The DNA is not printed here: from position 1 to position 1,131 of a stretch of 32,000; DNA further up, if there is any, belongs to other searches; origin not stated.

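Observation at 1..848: IRED-like gene hidden at the window edge and absent from the ORF track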

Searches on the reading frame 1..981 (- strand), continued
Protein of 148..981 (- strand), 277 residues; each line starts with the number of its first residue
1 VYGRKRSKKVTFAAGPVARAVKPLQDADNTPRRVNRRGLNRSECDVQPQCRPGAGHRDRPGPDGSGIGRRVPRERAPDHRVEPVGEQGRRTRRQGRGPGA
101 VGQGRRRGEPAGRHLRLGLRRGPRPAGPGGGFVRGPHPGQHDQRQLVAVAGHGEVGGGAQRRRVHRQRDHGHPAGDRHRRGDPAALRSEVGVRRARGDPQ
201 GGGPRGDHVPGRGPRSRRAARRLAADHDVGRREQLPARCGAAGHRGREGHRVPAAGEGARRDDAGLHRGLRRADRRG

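Call 46: find_homologous_proteins(query=window:1-848:-, max_evalue=1e-60)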
Query window:1-848:- (282 aa): 1284 proteins with E <= 1e-60 among 8000 candidates; the best 120 are listed.
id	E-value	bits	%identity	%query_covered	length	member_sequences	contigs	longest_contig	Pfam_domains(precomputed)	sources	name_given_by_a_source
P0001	3.9e-170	582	93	100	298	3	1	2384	PF03446.22,PF21761.3,PF03807.24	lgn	-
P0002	3.6e-165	566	92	100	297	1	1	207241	PF03446.22,PF21761.3,PF03807.24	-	-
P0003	4.5e-163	559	90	100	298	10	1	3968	PF03446.22,PF21761.3,PF03807.24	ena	-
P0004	3.7e-153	527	85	100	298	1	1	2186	PF03446.22,PF21761.3,PF03807.24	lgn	-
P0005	3.8e-152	523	85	100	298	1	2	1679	PF03446.22,PF21761.3,PF03807.24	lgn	-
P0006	5.6e-146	503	82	100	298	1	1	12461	PF03446.22,PF21761.3,PF03807.24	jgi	jgi:3-hydroxyisobutyrate dehydrogenase-like beta-hydroxyacid dehydrogenase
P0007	2.9e-134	465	77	100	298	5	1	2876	PF03446.22,PF21761.3,PF03807.24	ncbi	-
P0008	1.5e-132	459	75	100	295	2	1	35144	PF03446.22,PF21761.3,PF01210.30,PF03807.24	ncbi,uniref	ncbi:NAD(P)-dependent oxidoreductase, partial [Saccharothrix sp. Mg75]|uniref:NAD(P)-dependent oxido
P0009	1.1e-131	456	75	100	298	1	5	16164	PF03446.22,PF21761.3,PF03807.24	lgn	-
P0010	2.6e-129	449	74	100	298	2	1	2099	PF03446.22,PF21761.3,PF03807.24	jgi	-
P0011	5.9e-125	434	72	100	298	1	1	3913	PF03446.22,PF21761.3,PF03807.24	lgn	-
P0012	7.5e-121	421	70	100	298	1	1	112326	PF03446.22,PF21761.3,PF01210.30,PF03807.24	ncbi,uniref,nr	ncbi:NAD(P)-dependent oxidoreductase [Actinokineospora iranica]|uniref:3-hydroxyisobutyrate dehydrog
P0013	6.8e-114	398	64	100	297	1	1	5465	PF03446.22,PF21761.3,PF03435.25,PF03807.24,PF01488.27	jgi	jgi:3-hydroxyisobutyrate dehydrogenase-like beta-hydroxyacid dehydrogenase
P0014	2.4e-108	380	62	100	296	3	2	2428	PF03446.22,PF21761.3,PF03435.25,PF03807.24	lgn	-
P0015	5.3e-107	375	63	100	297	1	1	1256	PF03446.22,PF21761.3,PF03807.24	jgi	jgi:3-hydroxyisobutyrate dehydrogenase-like beta-hydroxyacid dehydrogenase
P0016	2.9e-106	373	62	100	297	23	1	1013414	PF03446.22,PF21761.3,PF03435.25,PF03807.24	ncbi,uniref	ncbi:NAD(P)-dependent oxidoreductase [Streptomyces cyaneofuscatus]|uniref:NAD(P)-dependent oxidoredu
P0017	1.1e-105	371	60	100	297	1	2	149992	PF02558.23,PF03446.22,PF02826.26,PF21761.3,PF01210.30,PF03435.25,PF03807.24,PF01488.27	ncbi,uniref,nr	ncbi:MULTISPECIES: NAD(P)-dependent oxidoreductase [Streptomyces]|uniref:NAD(P)-dependent oxidoreduc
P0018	1.4e-105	371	60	100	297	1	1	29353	PF02558.23,PF03446.22,PF02826.26,PF21761.3,PF01210.30,PF03435.25,PF03807.24,PF01488.27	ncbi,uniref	ncbi:NAD(P)-binding domain-containing protein [Streptomyces sp. TRM70308]|uniref:NAD(P)-dependent ox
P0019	2.7e-105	370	63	100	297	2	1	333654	PF03446.22,PF21761.3,PF03807.24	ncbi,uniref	ncbi:NAD(P)-dependent oxidoreductase [Streptomyces sp. NPDC002889]|uniref:NAD(P)-dependent oxidoredu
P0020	2.9e-104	366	64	100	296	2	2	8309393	PF03446.22,PF21761.3,PF03807.24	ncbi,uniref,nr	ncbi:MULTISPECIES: NAD(P)-dependent oxidoreductase [Streptosporangium]|uniref:3-hydroxyisobutyrate d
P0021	1.2e-103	364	61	100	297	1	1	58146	PF03446.22,PF21761.3,PF01210.30,PF03435.25,PF03807.24,PF01488.27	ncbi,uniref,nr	ncbi:NAD(P)-dependent oxidoreductase [Streptomyces verrucosisporus]|uniref:NAD(P)-dependent oxidored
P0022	3.0e-103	363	62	99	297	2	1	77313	PF03446.22,PF21761.3,PF03807.24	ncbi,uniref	ncbi:NAD(P)-dependent oxidoreductase [Streptomyces sp. NPDC059352]|uniref:NAD(P)-dependent oxidoredu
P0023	3.2e-103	363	62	100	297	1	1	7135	PF03446.22,PF21761.3,PF03807.24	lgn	-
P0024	9.7e-103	361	61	100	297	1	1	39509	PF03446.22,PF21761.3,PF01210.30,PF03435.25,PF03807.24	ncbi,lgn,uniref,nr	ncbi:NAD(P)-dependent oxidoreductase [Streptomyces muensis]|uniref:NAD(P)-binding domain-containing 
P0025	1.1e-102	361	62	100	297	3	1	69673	PF03446.22,PF21761.3,PF03435.25,PF03807.24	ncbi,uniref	ncbi:NAD(P)-binding domain-containing protein [Nonomuraea sp. NPDC003804]|uniref:NAD(P)-dependent ox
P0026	1.6e-102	361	60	100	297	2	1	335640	PF03446.22,PF02826.26,PF21761.3,PF01210.30,PF03435.25,PF03807.24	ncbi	ncbi:NAD(P)-dependent oxidoreductase [Streptomyces sp. NPDC055254]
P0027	2.1e-102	360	62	100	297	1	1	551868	PF03446.22,PF21761.3,PF03807.24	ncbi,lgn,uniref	ncbi:NAD(P)-binding domain-containing protein [Streptomyces sp. NPDC006551]|uniref:NAD(P)-dependent 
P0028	2.3e-102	360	61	100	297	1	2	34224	PF03446.22,PF02826.26,PF21761.3,PF03807.24,PF01488.27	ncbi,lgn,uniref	ncbi:NAD(P)-binding domain-containing protein [Kitasatospora sp. NPDC036755]|uniref:NAD(P)-dependent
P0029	4.5e-102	359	62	99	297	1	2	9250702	PF03446.22,PF21761.3,PF03807.24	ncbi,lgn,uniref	ncbi:NAD(P)-binding domain-containing protein [Streptomyces sp. NBC_00090]|uniref:NAD(P)-dependent o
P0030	5.2e-102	359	61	100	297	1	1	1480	PF02558.23,PF03446.22,PF21761.3,PF03435.25,PF03807.24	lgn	-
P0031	6.9e-102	359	59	100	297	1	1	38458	PF03446.22,PF02826.26,PF21761.3,PF01210.30,PF03435.25,PF03807.24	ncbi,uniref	ncbi:NAD(P)-dependent oxidoreductase [Streptomyces sp. NPDC058662]|uniref:NAD(P)-dependent oxidoredu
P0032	8.6e-102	358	58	100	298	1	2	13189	PF03446.22,PF21761.3,PF03435.25,PF03807.24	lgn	-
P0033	1.0e-101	358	60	100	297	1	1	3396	PF02558.23,PF03446.22,PF21761.3,PF03807.24,PF01488.27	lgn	-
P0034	1.0e-101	358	59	100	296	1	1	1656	PF03446.22,PF21761.3,PF03807.24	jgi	jgi:3-hydroxyisobutyrate dehydrogenase-like beta-hydroxyacid dehydrogenase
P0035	1.7e-101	357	60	100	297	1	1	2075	PF03446.22,PF02826.26,PF21761.3,PF01210.30,PF03435.25,PF03807.24,PF01488.27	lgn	-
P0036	2.4e-101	357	60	100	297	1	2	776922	PF03446.22,PF21761.3,PF03435.25,PF03807.24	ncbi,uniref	ncbi:NAD(P)-dependent oxidoreductase [Kitasatospora sp. NPDC048286]|uniref:NAD(P)-dependent oxidored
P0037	6.5e-101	355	61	100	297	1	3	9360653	PF03446.22,PF21761.3,PF03807.24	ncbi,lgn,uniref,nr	ncbi:NAD(P)-binding domain-containing protein [Actinosynnema sp. NPDC047251]|uniref:NAD-dependent gl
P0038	1.1e-100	355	60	100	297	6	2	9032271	PF03446.22,PF21761.3,PF03807.24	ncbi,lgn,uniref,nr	ncbi:NAD(P)-binding domain-containing protein [Streptomyces sp. NBC_01298]|uniref:NAD(P)-dependent o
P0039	1.1e-100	355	60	100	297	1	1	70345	PF03446.22,PF21761.3,PF01210.30,PF03435.25,PF03807.24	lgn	-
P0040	2.2e-100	354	60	100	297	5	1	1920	PF03446.22,PF21761.3,PF03807.24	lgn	-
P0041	3.3e-100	353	61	100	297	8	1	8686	PF03446.22,PF21761.3,PF03807.24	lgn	-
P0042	3.4e-100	353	61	99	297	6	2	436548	PF03446.22,PF21761.3,PF03435.25,PF03807.24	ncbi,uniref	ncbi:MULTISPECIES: NAD(P)-dependent oxidoreductase [unclassified Streptomyces]|uniref:NAD(P)-depende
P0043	4.0e-100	353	61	100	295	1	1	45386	PF03446.22,PF21761.3,PF03807.24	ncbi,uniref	ncbi:NAD(P)-dependent oxidoreductase [Nonomuraea sp. H19]|uniref:NAD(P)-dependent oxidoreductase n=1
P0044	6.9e-100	352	60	100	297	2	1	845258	PF03446.22,PF21761.3,PF01210.30,PF03435.25,PF03807.24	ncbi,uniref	ncbi:NAD(P)-binding domain-containing protein [Streptomyces venetus]|uniref:NAD(P)-binding domain-co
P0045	7.4e-100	352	61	99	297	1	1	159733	PF03446.22,PF21761.3,PF03807.24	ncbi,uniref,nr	ncbi:NAD(P)-dependent oxidoreductase [Streptomyces cavernae]|uniref:NAD(P)-dependent oxidoreductase 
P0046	1.5e-99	351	59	100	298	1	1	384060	PF03446.22,PF21761.3,PF03435.25,PF03807.24,PF01488.27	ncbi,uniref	ncbi:NAD(P)-dependent oxidoreductase [Micromonospora sp. NPDC048935]|uniref:NAD(P)-dependent oxidore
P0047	2.1e-99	350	60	100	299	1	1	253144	PF03446.22,PF21761.3,PF03435.25,PF03807.24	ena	-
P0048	2.1e-99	350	57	100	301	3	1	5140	PF03446.22,PF21761.3,PF03435.25,PF03807.24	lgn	-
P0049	2.4e-99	350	60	100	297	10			PF03446.22,PF21761.3,PF01210.30,PF03807.24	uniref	uniref:6-phosphogluconate dehydrogenase NAD-binding protein n=1 Tax=Streptomyces viridochromogenes T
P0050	2.7e-99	350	60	100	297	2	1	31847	PF03446.22,PF21761.3,PF03807.24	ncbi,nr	ncbi:MAG: NAD-dependent glycerol-3-phosphate dehydrogenase [Nonomuraea muscovyensis]|nr:NAD-dependen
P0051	2.9e-99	350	60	100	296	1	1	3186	PF03446.22,PF21761.3,PF03435.25,PF03807.24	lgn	-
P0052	4.5e-99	349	61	99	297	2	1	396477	PF03446.22,PF21761.3,PF03807.24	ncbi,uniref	ncbi:NAD(P)-dependent oxidoreductase [Streptomyces hydrogenans]|uniref:NAD(P)-dependent oxidoreducta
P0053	4.8e-99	349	62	97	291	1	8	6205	PF02558.23,PF03446.22,PF21761.3,PF03435.25,PF03807.24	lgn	-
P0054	5.8e-99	349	60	100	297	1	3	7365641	PF03446.22,PF21761.3,PF03435.25,PF03807.24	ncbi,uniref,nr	ncbi:NAD(P)-dependent oxidoreductase [Streptomyces lusitanus]|uniref:NAD(P)-binding domain-containin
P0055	8.4e-99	348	56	98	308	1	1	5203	PF03446.22,PF21761.3,PF03807.24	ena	-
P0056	1.2e-98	348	59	100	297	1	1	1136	PF03446.22,PF21761.3,PF03807.24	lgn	-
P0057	1.3e-98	348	62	99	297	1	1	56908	PF03446.22,PF21761.3,PF03435.25,PF03807.24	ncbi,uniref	ncbi:NAD(P)-binding domain-containing protein [Streptomyces sp. NPDC035033]|uniref:NAD(P)-dependent 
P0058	1.5e-98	348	60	100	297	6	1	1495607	PF03446.22,PF21761.3,PF03807.24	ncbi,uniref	ncbi:NAD(P)-dependent oxidoreductase [Streptomyces afghaniensis]|uniref:NAD(P)-dependent oxidoreduct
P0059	1.5e-98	348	59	99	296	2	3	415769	PF03446.22,PF21761.3,PF03807.24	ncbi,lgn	ncbi:NAD(P)-dependent oxidoreductase [Nocardiopsis sp. NPDC055551]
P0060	2.4e-98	347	60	99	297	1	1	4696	PF02558.23,PF03446.22,PF21761.3,PF03435.25,PF03807.24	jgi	jgi:3-hydroxyisobutyrate dehydrogenase-like beta-hydroxyacid dehydrogenase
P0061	2.7e-98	347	58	100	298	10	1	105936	PF02558.23,PF03446.22,PF21761.3,PF03435.25,PF03807.24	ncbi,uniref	ncbi:NAD(P)-dependent oxidoreductase [Micromonospora haikouensis]|uniref:NAD(P)-dependent oxidoreduc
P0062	4.6e-98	346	60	100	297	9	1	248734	PF03446.22,PF21761.3,PF03807.24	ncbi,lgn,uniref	ncbi:NAD(P)-dependent oxidoreductase [Nonomuraea sp. bgisy101]|uniref:NAD(P)-dependent oxidoreductas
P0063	5.0e-98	346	59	100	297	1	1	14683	PF03446.22,PF21761.3,PF01210.30,PF03807.24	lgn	-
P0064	6.2e-98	346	61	97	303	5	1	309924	PF03446.22,PF21761.3,PF03807.24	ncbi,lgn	ncbi:NAD(P)-dependent oxidoreductase [Streptomyces tsukubensis]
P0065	9.5e-98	345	60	99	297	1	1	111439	PF03446.22,PF21761.3,PF03435.25,PF03807.24,PF01488.27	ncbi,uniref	ncbi:NAD(P)-dependent oxidoreductase [Kitasatospora sp. NPDC056327]|uniref:NAD(P)-dependent oxidored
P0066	9.7e-98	345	57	100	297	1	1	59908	PF02558.23,PF03446.22,PF21761.3,PF03807.24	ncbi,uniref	ncbi:NAD(P)-binding domain-containing protein [Kitasatospora sp. NPDC004799]|uniref:NAD(P)-dependent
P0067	2.2e-97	344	57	100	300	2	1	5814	PF03446.22,PF21761.3,PF03435.25,PF03807.24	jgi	jgi:3-hydroxyisobutyrate dehydrogenase-like beta-hydroxyacid dehydrogenase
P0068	3.1e-97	343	59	100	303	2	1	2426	PF03446.22,PF21761.3,PF03435.25,PF03807.24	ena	-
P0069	3.4e-97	343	61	100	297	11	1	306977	PF03446.22,PF21761.3,PF03807.24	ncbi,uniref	ncbi:NAD(P)-dependent oxidoreductase [Nonomuraea sp. NPDC049684]|uniref:NAD(P)-dependent oxidoreduct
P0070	4.6e-97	343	58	100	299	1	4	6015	PF03446.22,PF21761.3,PF03435.25,PF03807.24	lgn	-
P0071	6.7e-97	342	56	100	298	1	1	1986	PF03446.22,PF21761.3,PF03807.24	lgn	-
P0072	8.0e-97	342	58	99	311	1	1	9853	PF03446.22,PF21761.3,PF03807.24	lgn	-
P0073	1.0e-96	342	58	98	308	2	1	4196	PF02558.23,PF03446.22,PF21761.3,PF01210.30,PF03435.25,PF03807.24,PF02737.25,PF01488.27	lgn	-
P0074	2.2e-96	341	59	100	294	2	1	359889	PF02558.23,PF03446.22,PF21761.3,PF03435.25,PF03807.24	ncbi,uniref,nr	ncbi:NAD(P)-dependent oxidoreductase [Actinomadura rudentiformis]|uniref:NAD(P)-dependent oxidoreduc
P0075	2.4e-96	340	59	100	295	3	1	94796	PF03446.22,PF21761.3,PF03435.25,PF03807.24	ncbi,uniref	ncbi:NAD(P)-dependent oxidoreductase [Streptomyces xiangluensis]|uniref:NAD(P)-dependent oxidoreduct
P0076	4.6e-96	340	61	97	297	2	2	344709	PF03446.22,PF21761.3,PF03807.24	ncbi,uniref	ncbi:NAD(P)-binding domain-containing protein [Streptomyces polychromogenes]|uniref:NAD(P)-binding d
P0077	4.9e-96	339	58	100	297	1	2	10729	PF03446.22,PF21761.3,PF03435.25,PF03807.24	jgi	jgi:3-hydroxyisobutyrate dehydrogenase-like beta-hydroxyacid dehydrogenase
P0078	4.9e-96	339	58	100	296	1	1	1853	PF03446.22,PF21761.3,PF03435.25,PF03807.24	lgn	-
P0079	5.5e-96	339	57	99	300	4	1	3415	PF03446.22,PF21761.3,PF03435.25,PF03807.24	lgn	-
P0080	5.8e-96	339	59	100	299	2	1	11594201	PF02558.23,PF03446.22,PF21761.3,PF03435.25,PF03807.24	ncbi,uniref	ncbi:NAD(P)-dependent oxidoreductase [Nonomuraea polychroma]|uniref:NAD(P)-dependent oxidoreductase 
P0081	6.8e-96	339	60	96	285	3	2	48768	PF03446.22,PF21761.3,PF03807.24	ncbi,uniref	ncbi:NAD(P)-dependent oxidoreductase [Nocardiopsis rhodophaea]|uniref:NAD(P)-dependent oxidoreductas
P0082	7.1e-96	339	57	100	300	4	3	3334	PF03446.22,PF21761.3,PF03435.25,PF03807.24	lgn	-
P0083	1.1e-95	338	58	96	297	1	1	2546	PF03446.22,PF21761.3,PF03807.24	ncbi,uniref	ncbi:NAD(P)-dependent oxidoreductase [Streptomyces sp. NPDC059578]|uniref:NAD(P)-dependent oxidoredu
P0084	1.2e-95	338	60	100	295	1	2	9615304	PF03446.22,PF21761.3,PF03435.25,PF03807.24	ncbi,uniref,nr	ncbi:NAD(P)-dependent oxidoreductase [Phytohabitans rumicis]|uniref:3-hydroxyisobutyrate dehydrogena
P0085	1.2e-95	338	58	100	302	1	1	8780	PF03446.22,PF21761.3,PF03807.24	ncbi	ncbi:NAD(P)-binding domain-containing protein [Actinomycetes bacterium KLBMP 9797]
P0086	1.3e-95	338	56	100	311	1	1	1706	PF03446.22,PF21761.3,PF03807.24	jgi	jgi:3-hydroxyisobutyrate dehydrogenase-like beta-hydroxyacid dehydrogenase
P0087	1.6e-95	338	58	98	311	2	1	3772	PF03446.22,PF21761.3,PF03807.24,PF02737.25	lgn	-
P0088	2.2e-95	337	59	99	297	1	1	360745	PF03446.22,PF21761.3,PF03807.24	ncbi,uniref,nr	ncbi:NAD(P)-dependent oxidoreductase [Actinokineospora iranica]|uniref:3-hydroxyisobutyrate dehydrog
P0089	2.2e-95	337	55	100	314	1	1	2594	PF03446.22,PF21761.3,PF03807.24,PF01488.27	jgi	jgi:3-hydroxyisobutyrate dehydrogenase-like beta-hydroxyacid dehydrogenase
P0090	2.5e-95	337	60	100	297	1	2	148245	PF03446.22,PF21761.3,PF03807.24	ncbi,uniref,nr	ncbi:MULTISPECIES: NAD(P)-dependent oxidoreductase [unclassified Streptomyces]|uniref:NAD(P)-depende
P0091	2.9e-95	337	58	96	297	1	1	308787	PF03446.22,PF21761.3,PF03807.24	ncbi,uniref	ncbi:NAD(P)-dependent oxidoreductase [Streptomyces sp. NPDC059816]|uniref:NAD(P)-dependent oxidoredu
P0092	3.3e-95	337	59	99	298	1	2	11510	PF03446.22,PF21761.3,PF03435.25,PF03807.24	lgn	-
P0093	3.4e-95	337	59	100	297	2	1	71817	PF02558.23,PF03446.22,PF21761.3,PF03435.25,PF03807.24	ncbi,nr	ncbi:NAD(P)-dependent oxidoreductase [Nonomuraea basaltis]|nr:NAD(P)-dependent oxidoreductase [Nonom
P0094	4.3e-95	336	59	97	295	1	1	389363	PF03446.22,PF21761.3,PF03435.25,PF03807.24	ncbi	ncbi:NAD(P)-dependent oxidoreductase [Amycolatopsis lurida]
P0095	4.4e-95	336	59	98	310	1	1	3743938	PF02558.23,PF03446.22,PF21761.3,PF03807.24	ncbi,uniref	ncbi:NAD(P)-dependent oxidoreductase [Streptomyces sp. CA-250714]|uniref:NAD(P)-dependent oxidoreduc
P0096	4.7e-95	336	58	100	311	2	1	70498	PF03446.22,PF21761.3,PF03807.24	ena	-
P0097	4.7e-95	336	59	95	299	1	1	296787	PF03446.22,PF21761.3,PF03807.24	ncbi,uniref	ncbi:NAD(P)-binding domain-containing protein [Streptomyces sp. NPDC005955]|uniref:NAD(P)-dependent 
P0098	5.5e-95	336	57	100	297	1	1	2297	PF03446.22,PF21761.3,PF03435.25,PF03807.24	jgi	-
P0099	5.6e-95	336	58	99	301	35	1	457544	PF03446.22,PF02826.26,PF21761.3,PF03807.24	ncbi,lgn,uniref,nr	ncbi:NAD(P)-binding domain-containing protein [Streptomyces sp. SCA2-2]|uniref:NAD(P)-dependent oxid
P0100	5.8e-95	336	57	95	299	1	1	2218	PF03446.22,PF21761.3,PF03807.24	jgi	jgi:3-hydroxyisobutyrate dehydrogenase-like beta-hydroxyacid dehydrogenase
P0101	6.6e-95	336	58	100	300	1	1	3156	PF03446.22,PF21761.3,PF03435.25,PF03807.24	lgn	-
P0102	8.6e-95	335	57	100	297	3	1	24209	PF03446.22,PF21761.3,PF01210.30,PF03807.24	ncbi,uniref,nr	ncbi:NAD(P)-dependent oxidoreductase [Streptomyces sp. LS1784]|uniref:NAD(P)-dependent oxidoreductas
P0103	8.6e-95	335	60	95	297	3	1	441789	PF03446.22,PF21761.3,PF03807.24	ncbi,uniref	ncbi:NAD(P)-dependent oxidoreductase [Nonomuraea sp. NPDC050227]|uniref:NAD(P)-dependent oxidoreduct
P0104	8.9e-95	335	59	100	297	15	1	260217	PF03446.22,PF21761.3,PF03807.24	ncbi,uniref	ncbi:NAD(P)-dependent oxidoreductase [Streptomyces sp. NPDC093071]|uniref:NAD(P)-dependent oxidoredu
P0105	9.9e-95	335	58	100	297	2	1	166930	PF03446.22,PF21761.3,PF03807.24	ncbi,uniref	ncbi:NAD(P)-dependent oxidoreductase [Streptomyces sp. NPDC127068]|uniref:NAD(P)-dependent oxidoredu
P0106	1.1e-94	335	58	100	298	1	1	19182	PF03446.22,PF21761.3,PF03435.25,PF03807.24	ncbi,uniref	ncbi:NAD(P)-binding domain-containing protein [Nonomuraea sp. NPDC049784]|uniref:NAD(P)-dependent ox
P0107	1.2e-94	335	61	93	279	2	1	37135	PF03446.22,PF21761.3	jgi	jgi:3-hydroxyisobutyrate dehydrogenase-like beta-hydroxyacid dehydrogenase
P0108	1.2e-94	335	58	100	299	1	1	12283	PF03446.22,PF21761.3,PF01210.30,PF03435.25,PF03807.24,PF01488.27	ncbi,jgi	jgi:3-hydroxyisobutyrate dehydrogenase-like beta-hydroxyacid dehydrogenase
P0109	1.4e-94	335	57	100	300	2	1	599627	PF03446.22,PF21761.3,PF03807.24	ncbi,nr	ncbi:6-phosphogluconate dehydrogenase [Nocardiopsis sp. TSRI0078]|nr:6-phosphogluconate dehydrogenas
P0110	1.8e-94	334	59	100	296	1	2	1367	PF03446.22,PF21761.3,PF03435.25,PF03807.24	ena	-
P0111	2.3e-94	334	56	100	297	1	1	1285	PF02558.23,PF03446.22,PF21761.3,PF03807.24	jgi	jgi:3-hydroxyisobutyrate dehydrogenase-like beta-hydroxyacid dehydrogenase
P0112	2.3e-94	334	57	98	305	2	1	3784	PF03446.22,PF21761.3,PF03807.24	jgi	jgi:3-hydroxyisobutyrate dehydrogenase-like beta-hydroxyacid dehydrogenase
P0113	2.9e-94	334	58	100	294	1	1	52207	PF03446.22,PF21761.3,PF03807.24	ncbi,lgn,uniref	ncbi:NAD(P)-dependent oxidoreductase [Streptosporangium sp. H16]|uniref:NAD(P)-dependent oxidoreduct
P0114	3.1e-94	333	57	100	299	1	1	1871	PF03446.22,PF21761.3,PF03435.25,PF03807.24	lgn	-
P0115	4.0e-94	333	57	100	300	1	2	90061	PF03446.22,PF21761.3,PF03435.25,PF03807.24,PF02737.25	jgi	jgi:3-hydroxyisobutyrate dehydrogenase-like beta-hydroxyacid dehydrogenase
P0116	4.3e-94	333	58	99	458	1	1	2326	PF02558.23,PF03446.22,PF21761.3,PF03807.24,PF06249.19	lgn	-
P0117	4.4e-94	333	59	100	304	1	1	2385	PF03446.22,PF21761.3,PF03435.25,PF03807.24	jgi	jgi:3-hydroxyisobutyrate dehydrogenase-like beta-hydroxyacid dehydrogenase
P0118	6.4e-94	332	58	97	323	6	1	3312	PF03446.22,PF21761.3,PF03435.25,PF03807.24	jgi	jgi:3-hydroxyisobutyrate dehydrogenase-like beta-hydroxyacid dehydrogenase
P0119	6.8e-94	332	57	98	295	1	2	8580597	PF03446.22,PF21761.3,PF03435.25,PF03807.24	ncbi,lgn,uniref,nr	ncbi:NAD(P)-dependent oxidoreductase [Streptomyces sp. NP-1717]|uniref:NAD(P)-dependent oxidoreducta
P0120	7.3e-94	332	57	100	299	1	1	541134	PF03446.22,PF21761.3,PF03807.24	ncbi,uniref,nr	ncbi:6-phosphogluconate dehydrogenase [Streptomyces sp. SA15]|uniref:NAD(P)-dependent oxidoreductase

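Call 47: find_encoding_contigs(protein=P0012, flank=10000, max_places=2)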
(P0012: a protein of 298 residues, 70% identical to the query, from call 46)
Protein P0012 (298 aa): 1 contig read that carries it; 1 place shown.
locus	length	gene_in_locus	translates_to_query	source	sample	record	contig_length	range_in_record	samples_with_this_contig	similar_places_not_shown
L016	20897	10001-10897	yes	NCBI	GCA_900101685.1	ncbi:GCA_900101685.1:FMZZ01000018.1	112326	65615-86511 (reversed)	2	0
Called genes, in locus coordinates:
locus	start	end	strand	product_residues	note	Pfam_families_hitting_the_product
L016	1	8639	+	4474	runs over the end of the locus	PF00109:ketoacyl-synt, PF02801:Ketoacyl-synt_C, PF16197:KAsynt_C_assoc, PF00698:Acyl_transf_1, PF22336:RhiE-like_linker, PF00550:PP-binding, PF00109:ketoacyl-synt, PF02801:Ketoacyl-synt_C, +26 more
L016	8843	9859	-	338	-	PF01965:DJ-1_PfpI, PF00165:HTH_AraC (faint), PF12833:HTH_18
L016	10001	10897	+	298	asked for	PF01210:NAD_Gly3P_dh_N (faint), PF03446:NAD_binding_2, PF03807:F420_oxidored, PF21761:RedAm-like_C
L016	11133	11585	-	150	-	PF18029:Glyoxalase_6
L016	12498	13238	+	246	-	PF01965:DJ-1_PfpI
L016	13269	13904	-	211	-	PF08242:Methyltransf_12, PF13649:Methyltransf_25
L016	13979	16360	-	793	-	PF02463:SMC_N (faint), PF13555:AAA_29 (faint), PF20703:nSTAND1 (faint), PF00684:DnaJ_CXXCXGXG (faint), PF00005:ABC_tran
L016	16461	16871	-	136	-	PF00903:Glyoxalase, PF18029:Glyoxalase_6 (weak)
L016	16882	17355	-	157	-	PF00165:HTH_AraC (faint), PF12833:HTH_18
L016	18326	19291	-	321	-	-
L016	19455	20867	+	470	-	PF00069:Pkinase, PF07714:PK_Tyr_Ser-Thr (weak)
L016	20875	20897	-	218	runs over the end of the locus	PF00072:Response_reg, PF00486:Trans_reg_C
